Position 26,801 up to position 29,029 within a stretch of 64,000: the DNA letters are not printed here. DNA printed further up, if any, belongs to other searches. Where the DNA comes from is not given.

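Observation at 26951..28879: Sec-signal-bearing group-A flavin monooxygenase-like protein with two unknown extensions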

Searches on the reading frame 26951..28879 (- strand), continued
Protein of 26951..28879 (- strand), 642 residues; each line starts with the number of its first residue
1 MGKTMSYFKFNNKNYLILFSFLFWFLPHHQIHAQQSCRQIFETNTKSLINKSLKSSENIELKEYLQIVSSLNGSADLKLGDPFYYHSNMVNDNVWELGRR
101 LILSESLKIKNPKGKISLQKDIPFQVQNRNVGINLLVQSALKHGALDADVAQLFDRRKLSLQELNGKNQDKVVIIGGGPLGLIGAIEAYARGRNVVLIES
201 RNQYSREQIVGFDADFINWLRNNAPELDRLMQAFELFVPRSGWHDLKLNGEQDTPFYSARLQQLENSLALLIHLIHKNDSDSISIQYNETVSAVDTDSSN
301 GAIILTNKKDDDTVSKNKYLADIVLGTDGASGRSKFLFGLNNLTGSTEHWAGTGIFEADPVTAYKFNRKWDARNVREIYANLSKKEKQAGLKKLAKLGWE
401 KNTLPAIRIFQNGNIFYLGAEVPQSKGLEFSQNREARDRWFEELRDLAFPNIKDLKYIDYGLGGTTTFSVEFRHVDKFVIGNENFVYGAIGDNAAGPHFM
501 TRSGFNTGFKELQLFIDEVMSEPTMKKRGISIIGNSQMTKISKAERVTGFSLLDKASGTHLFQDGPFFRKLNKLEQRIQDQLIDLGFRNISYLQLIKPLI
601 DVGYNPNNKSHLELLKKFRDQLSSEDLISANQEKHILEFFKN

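Call 48: fold_search(model_id=the predicted structure, library=pdb)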
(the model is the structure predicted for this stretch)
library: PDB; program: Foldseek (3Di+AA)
matches with E <= 10: 1845; with E <= 0.001: 606
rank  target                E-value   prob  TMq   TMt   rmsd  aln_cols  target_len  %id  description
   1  4txi                  7.8e-17  1.00  0.45  0.49  14.8       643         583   12  Construct of MICAL-1 containing the monooxygenase and calponin homology domains (released 2016-01-13)
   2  9ewy                  9.6e-17  1.00  0.44  0.35  17.0       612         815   14  CryoEM structure of human MICAL1 (released 2024-11-20)
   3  6ici                  1.4e-16  1.00  0.44  0.48   7.1       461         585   17  Crystal structure of human MICAL3 (released 2020-03-04)
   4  2c4c_B                2.0e-16  1.00  0.43  0.57   9.6       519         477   15  Crystal structure of the NADPH-treated monooxygenase domain of MICAL (released 2005-10-26)
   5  2bra_A                2.6e-16  1.00  0.43  0.57   9.3       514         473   15  Structure of N-Terminal FAD Binding motif of mouse MICAL (released 2005-11-01)
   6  2c4c_A                2.9e-16  1.00  0.45  0.58   6.3       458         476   15  Crystal structure of the NADPH-treated monooxygenase domain of MICAL (released 2005-10-26)
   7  2bry_A                4.1e-16  1.00  0.43  0.56   7.1       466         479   14  Crystal structure of the native monooxygenase domain of MICAL at 1.45 A resolution (released 2005-10-26)
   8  2bra_B                1.4e-15  1.00  0.43  0.57   6.4       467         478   15  Structure of N-Terminal FAD Binding motif of mouse MICAL (released 2005-11-01)
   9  4txk                  1.4e-15  1.00  0.44  0.48  15.0       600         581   14  Construct of MICAL-1 containing the monooxygenase and calponin homology domains (released 2015-12-23)
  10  8y6k                  5.6e-15  1.00  0.42  0.37  17.2       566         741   14  Cryo-EM structure of full-length MICAL1 in the autoinhibited state (released 2024-08-28)
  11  4j2w_B                7.7e-15  1.00  0.40  0.64   7.3       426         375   14  Crystal Structure of kynurenine 3-monooxygenase (KMO-396Prot-Se) (released 2013-04-10)
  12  4j36_A                1.3e-14  1.00  0.39  0.63   8.3       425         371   14  Cocrystal Structure of kynurenine 3-monooxygenase in complex with UPF 648 inhibitor(KMO-394UPF) (released 2013-04-10)
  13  6brd_C                1.7e-14  1.00  0.39  0.52  12.8       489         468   13  Crystal structure of rifampin monooxygenase from Streptomyces venezuelae, complexed with rifampin and FAD (released 2017-12-13)
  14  4j31_A                2.0e-14  1.00  0.39  0.64   7.1       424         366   14  Crystal Structure of kynurenine 3-monooxygenase (KMO-396Prot) (released 2013-04-10)
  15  6fp0_B                4.6e-14  1.00  0.40  0.56  16.0       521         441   13  The crystal structure of P.fluorescens Kynurenine 3-monooxygenase (KMO) in complex with competitive inhibitor No. 4 (released 2019-08-21)
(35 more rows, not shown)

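Call 53: search_protein_families(library=pfam, proteins=[P0044, P0062, P0085, P0086, P0092, P0028, P0048, P0058, P0137, P0131], max_evalue=0.001)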
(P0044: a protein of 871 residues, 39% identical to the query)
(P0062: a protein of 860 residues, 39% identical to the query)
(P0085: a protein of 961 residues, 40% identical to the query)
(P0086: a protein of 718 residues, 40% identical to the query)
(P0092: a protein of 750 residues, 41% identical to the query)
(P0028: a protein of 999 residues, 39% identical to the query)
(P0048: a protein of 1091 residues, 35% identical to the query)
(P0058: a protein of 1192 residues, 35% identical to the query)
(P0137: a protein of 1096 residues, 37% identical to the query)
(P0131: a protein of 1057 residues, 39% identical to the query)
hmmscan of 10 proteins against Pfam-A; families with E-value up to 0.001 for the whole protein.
P0044 (871 aa): 4 families
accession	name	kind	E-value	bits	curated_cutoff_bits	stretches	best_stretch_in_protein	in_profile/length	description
PF13699.11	eCIS_core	-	1.8e-24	86.1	22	1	128-202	2-76/79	eCIS core domain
PF01494.25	FAD_binding_3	-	1e-12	48.4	22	1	420-485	4-69/349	FAD binding domain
PF07992.20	Pyr_redox_2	-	0.0001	22.3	26.1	0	416-453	140-178/291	Pyridine nucleotide-disulphide oxidoreductase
PF01266.30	DAO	-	0.00012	22.2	27.9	0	420-450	2-32/353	FAD dependent oxidoreductase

P0062 (860 aa): 5 families
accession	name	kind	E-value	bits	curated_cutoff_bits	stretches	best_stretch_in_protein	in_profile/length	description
PF13699.11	eCIS_core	-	1e-27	96.5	22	1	125-200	2-77/79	eCIS core domain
PF01494.25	FAD_binding_3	-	2.7e-09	37.1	22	1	412-479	3-70/349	FAD binding domain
PF07992.20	Pyr_redox_2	-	9.9e-06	25.6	26.1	0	411-474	143-205/291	Pyridine nucleotide-disulphide oxidoreductase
PF01266.30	DAO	-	5.3e-05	23.3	27.9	0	413-442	2-31/353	FAD dependent oxidoreductase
PF13450.12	NAD_binding_8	-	0.00086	20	21.9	1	415-443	1-29/68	NAD(P)-binding Rossmann-like domain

P0085 (961 aa): 5 families
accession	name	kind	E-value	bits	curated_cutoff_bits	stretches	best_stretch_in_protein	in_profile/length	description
PF13699.11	eCIS_core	-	1.3e-28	99.4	22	1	162-238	2-78/79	eCIS core domain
PF01494.25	FAD_binding_3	-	1.3e-08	34.9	22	1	457-521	4-68/349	FAD binding domain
PF07992.20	Pyr_redox_2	-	2.1e-06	27.8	26.1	1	451-527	142-214/291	Pyridine nucleotide-disulphide oxidoreductase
PF13450.12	NAD_binding_8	-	0.00064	20.4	21.9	0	459-487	1-29/68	NAD(P)-binding Rossmann-like domain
PF03486.20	HI0933_like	-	0.0007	19.5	50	0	457-487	3-33/244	HI0933-like protein Rossmann domain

P0086 (718 aa): 5 families
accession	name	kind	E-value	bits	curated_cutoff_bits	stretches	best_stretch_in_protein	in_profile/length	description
PF13699.11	eCIS_core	-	4.6e-16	59.2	22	1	79-144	5-78/79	eCIS core domain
PF01494.25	FAD_binding_3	-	6.5e-14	52.3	22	2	197-343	4-143/349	FAD binding domain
PF07992.20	Pyr_redox_2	-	5.7e-07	29.7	26.1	1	186-252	136-198/291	Pyridine nucleotide-disulphide oxidoreductase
PF00070.33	Pyr_redox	-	7.9e-05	23.5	22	0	196-252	1-55/82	Pyridine nucleotide-disulphide oxidoreductase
PF01266.30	DAO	-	0.00045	20.3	27.9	0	196-230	1-34/353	FAD dependent oxidoreductase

P0092 (750 aa): 4 families
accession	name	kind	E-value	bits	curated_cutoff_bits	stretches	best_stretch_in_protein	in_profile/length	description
PF13699.11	eCIS_core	-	2.6e-24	85.6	22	1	1-66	10-75/79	eCIS core domain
PF01494.25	FAD_binding_3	-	1.9e-13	50.8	22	1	287-359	3-75/349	FAD binding domain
PF07992.20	Pyr_redox_2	-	9.8e-05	22.3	26.1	0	285-345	141-201/291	Pyridine nucleotide-disulphide oxidoreductase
PF01266.30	DAO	-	0.0005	20.1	27.9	0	288-317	2-31/353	FAD dependent oxidoreductase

P0028 (999 aa): 1 family
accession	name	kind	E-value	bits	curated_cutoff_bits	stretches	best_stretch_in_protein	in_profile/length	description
PF01494.25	FAD_binding_3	-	0.00011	22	22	1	439-478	3-42/349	FAD binding domain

P0048 (1091 aa): 1 family
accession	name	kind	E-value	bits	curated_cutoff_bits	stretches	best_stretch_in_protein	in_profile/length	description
PF01494.25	FAD_binding_3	-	8e-07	29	22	1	546-593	3-50/349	FAD binding domain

P0058 (1192 aa): 0 families

P0137 (1096 aa): 1 family
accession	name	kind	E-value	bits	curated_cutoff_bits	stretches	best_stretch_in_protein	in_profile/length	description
PF01494.25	FAD_binding_3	-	4.4e-06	26.6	22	1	552-722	6-165/349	FAD binding domain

P0131 (1057 aa): 1 family
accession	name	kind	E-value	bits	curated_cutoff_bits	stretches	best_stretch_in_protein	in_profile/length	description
PF01494.25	FAD_binding_3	-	3.2e-06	27.1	22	1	467-649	4-167/349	FAD binding domain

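Call 61: list_cluster_members(proteins=[P0013, P0016, P0020, P0027, P0028, P0044, P0048, P0059, P0071, P0077])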
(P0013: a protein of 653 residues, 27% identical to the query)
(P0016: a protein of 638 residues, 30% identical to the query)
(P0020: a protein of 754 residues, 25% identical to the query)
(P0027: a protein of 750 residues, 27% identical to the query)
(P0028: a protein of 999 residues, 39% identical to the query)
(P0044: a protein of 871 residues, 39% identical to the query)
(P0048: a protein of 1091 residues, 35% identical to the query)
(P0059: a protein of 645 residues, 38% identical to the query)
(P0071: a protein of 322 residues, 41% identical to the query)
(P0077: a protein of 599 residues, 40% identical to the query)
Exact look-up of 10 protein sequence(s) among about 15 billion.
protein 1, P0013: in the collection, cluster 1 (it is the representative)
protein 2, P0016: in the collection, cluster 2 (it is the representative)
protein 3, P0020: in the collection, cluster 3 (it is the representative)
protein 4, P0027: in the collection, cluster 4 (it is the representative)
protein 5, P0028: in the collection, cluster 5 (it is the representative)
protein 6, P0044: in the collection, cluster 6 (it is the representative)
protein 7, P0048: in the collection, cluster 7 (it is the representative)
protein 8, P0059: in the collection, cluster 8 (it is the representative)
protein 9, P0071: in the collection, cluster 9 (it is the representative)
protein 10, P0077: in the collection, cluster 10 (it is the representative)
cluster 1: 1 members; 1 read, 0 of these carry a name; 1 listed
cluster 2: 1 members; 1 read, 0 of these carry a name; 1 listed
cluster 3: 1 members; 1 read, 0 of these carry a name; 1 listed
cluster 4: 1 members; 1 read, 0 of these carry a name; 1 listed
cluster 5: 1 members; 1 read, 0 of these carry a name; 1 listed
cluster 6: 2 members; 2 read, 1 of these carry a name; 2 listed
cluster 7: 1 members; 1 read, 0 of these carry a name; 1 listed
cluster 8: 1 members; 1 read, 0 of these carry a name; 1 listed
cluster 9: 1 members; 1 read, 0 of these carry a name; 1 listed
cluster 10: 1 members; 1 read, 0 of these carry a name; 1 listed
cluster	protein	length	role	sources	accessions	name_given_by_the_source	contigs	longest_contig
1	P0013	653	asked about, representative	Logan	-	-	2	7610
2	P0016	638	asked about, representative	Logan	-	-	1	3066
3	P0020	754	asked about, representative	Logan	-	-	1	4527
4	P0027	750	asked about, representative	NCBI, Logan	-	-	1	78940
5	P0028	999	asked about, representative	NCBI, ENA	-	-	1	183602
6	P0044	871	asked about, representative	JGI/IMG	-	-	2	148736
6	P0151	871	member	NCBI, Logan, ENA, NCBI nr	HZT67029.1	MAG TPA: DUF4157 domain-containing protein [Acidimicrobiales bacterium] | DUF4157 domain-containing protein [Acidimicrobiales bacterium]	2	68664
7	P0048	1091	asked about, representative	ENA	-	-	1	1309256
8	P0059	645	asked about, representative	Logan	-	-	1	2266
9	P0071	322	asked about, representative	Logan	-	-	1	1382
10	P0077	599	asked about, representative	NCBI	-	-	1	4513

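Call 64: search_protein_families(library=padloc, proteins=[window:26951-28879:-], max_evalue=0.01)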
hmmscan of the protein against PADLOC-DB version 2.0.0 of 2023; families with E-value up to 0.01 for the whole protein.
window:26951-28879:- (642 aa): 0 families

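Call 65: search_solved_structures(query=A3, max_evalue=0.000001, show_alignments=1)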
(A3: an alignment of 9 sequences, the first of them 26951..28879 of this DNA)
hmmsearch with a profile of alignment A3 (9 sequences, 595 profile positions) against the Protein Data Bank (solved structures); distinct sequences matched with E-value up to 0.000001: 5.
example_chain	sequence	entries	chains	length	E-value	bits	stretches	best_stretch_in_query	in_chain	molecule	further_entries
4k22_A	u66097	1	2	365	3.3e-09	39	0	439-507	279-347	Protein VisC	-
6ici_A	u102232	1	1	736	2.8e-08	35.9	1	102-167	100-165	[F-actin]-monooxygenase MICAL3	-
4n9x_A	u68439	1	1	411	1.4e-07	33.6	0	440-516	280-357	Putative monooxygenase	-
5x6r_A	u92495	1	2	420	9.3e-07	30.9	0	227-303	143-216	Kynurenine 3-monooxygenase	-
3i3l_A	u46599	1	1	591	9.5e-07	30.9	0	122-155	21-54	Alkylhalidase CmlS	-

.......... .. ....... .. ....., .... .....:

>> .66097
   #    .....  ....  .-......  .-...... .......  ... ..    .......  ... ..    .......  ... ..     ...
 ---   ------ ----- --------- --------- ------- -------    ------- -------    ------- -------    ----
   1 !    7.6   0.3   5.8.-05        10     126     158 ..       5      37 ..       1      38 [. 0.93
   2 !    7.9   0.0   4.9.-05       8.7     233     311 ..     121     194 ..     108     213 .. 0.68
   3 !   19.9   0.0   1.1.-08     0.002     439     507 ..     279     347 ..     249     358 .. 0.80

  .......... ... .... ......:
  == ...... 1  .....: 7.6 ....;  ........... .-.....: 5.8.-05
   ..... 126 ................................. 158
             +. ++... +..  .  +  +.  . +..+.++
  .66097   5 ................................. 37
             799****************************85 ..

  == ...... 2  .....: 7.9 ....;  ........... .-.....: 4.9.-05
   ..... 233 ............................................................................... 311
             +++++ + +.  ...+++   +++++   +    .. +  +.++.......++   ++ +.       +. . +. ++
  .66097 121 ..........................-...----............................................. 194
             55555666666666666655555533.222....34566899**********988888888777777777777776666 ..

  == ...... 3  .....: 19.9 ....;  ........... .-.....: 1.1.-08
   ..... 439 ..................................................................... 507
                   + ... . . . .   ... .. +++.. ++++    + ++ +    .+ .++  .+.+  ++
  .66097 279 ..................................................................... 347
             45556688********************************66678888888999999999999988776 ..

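Call 69: find_encoding_contigs(protein=P0044, flank=10000, max_places=2)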
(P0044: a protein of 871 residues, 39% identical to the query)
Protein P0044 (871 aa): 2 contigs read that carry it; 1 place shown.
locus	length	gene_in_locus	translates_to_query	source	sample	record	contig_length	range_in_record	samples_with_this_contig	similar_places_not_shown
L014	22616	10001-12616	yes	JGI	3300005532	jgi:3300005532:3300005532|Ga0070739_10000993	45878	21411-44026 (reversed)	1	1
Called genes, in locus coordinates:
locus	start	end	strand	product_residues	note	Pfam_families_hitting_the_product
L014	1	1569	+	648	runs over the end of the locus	-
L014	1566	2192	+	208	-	PF09684:Tail_P2_I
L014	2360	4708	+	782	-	PF13699:eCIS_core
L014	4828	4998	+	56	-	-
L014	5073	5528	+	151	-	PF13581:HATPase_c_2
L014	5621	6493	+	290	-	PF00941:FAD_binding_5, PF03450:CO_deh_flav_C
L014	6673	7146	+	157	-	PF00111:Fer2, PF13085:Fer2_3 (weak), PF01799:Fer2_2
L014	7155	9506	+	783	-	PF01315:Ald_Xan_dh_C, PF02738:MoCoBD_1, PF20256:MoCoBD_2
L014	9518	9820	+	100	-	-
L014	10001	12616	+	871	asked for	PF13699:eCIS_core, PF01494:FAD_binding_3 (weak)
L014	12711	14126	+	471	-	-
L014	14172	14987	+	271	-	PF04240:Caroten_synth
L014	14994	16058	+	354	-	PF00561:Abhydrolase_1 (weak), PF01674:Lipase_2, PF02089:Palm_thioest (weak)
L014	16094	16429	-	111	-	PF01934:HepT-like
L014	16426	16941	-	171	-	PF12844:HTH_19 (weak), PF13560:HTH_31, PF01381:HTH_3, PF22495:HTH_92 (weak), PF01909:NTP_transf_2, PF18765:Polbeta (weak)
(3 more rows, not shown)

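Call 70: find_encoding_contigs(protein=P0004, flank=8000, max_places=2)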
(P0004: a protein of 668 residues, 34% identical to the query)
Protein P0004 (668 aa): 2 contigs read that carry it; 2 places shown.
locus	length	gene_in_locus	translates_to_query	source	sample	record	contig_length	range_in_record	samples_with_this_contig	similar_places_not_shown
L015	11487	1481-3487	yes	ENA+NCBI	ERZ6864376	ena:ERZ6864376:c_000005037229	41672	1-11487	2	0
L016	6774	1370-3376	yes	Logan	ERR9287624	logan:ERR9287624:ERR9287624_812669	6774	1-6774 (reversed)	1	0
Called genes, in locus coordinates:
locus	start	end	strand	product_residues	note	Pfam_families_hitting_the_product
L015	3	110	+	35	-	?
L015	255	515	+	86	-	-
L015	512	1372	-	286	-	PF03031:NIF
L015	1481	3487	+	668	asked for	PF07992:Pyr_redox_2 (faint), PF01494:FAD_binding_3 (faint)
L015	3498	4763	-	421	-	PF00709:Adenylsucc_synt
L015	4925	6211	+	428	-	PF00206:Lyase_1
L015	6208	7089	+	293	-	PF02729:OTCace_N, PF00185:OTCace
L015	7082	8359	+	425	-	PF07969:Amidohydro_3 (faint), PF01979:Amidohydro_1, PF12890:DHOase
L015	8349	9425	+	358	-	PF00988:CPSase_sm_chain, PF00117:GATase, PF07722:Peptidase_C26 (faint)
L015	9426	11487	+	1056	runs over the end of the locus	PF25596:CPSase_L_D1, PF02786:CPSase_L_D2, PF02787:CPSase_L_D3, PF25596:CPSase_L_D1, PF02655:ATP-grasp_3, PF02786:CPSase_L_D2, PF07478:Dala_Dala_lig_C, PF15632:ATPgrasp_Ter, +4 more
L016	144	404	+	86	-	-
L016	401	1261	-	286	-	PF03031:NIF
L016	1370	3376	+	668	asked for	PF07992:Pyr_redox_2 (faint), PF01494:FAD_binding_3 (faint)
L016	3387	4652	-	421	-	PF00709:Adenylsucc_synt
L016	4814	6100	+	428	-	PF00206:Lyase_1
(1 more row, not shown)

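Call 74: search_dna_similar(query=window:26951-28879:-, collection=plasmids, mode=protein, max_evalue=0.001, max_rows=15)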
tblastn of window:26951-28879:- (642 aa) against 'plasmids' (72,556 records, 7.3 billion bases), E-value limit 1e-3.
No match.
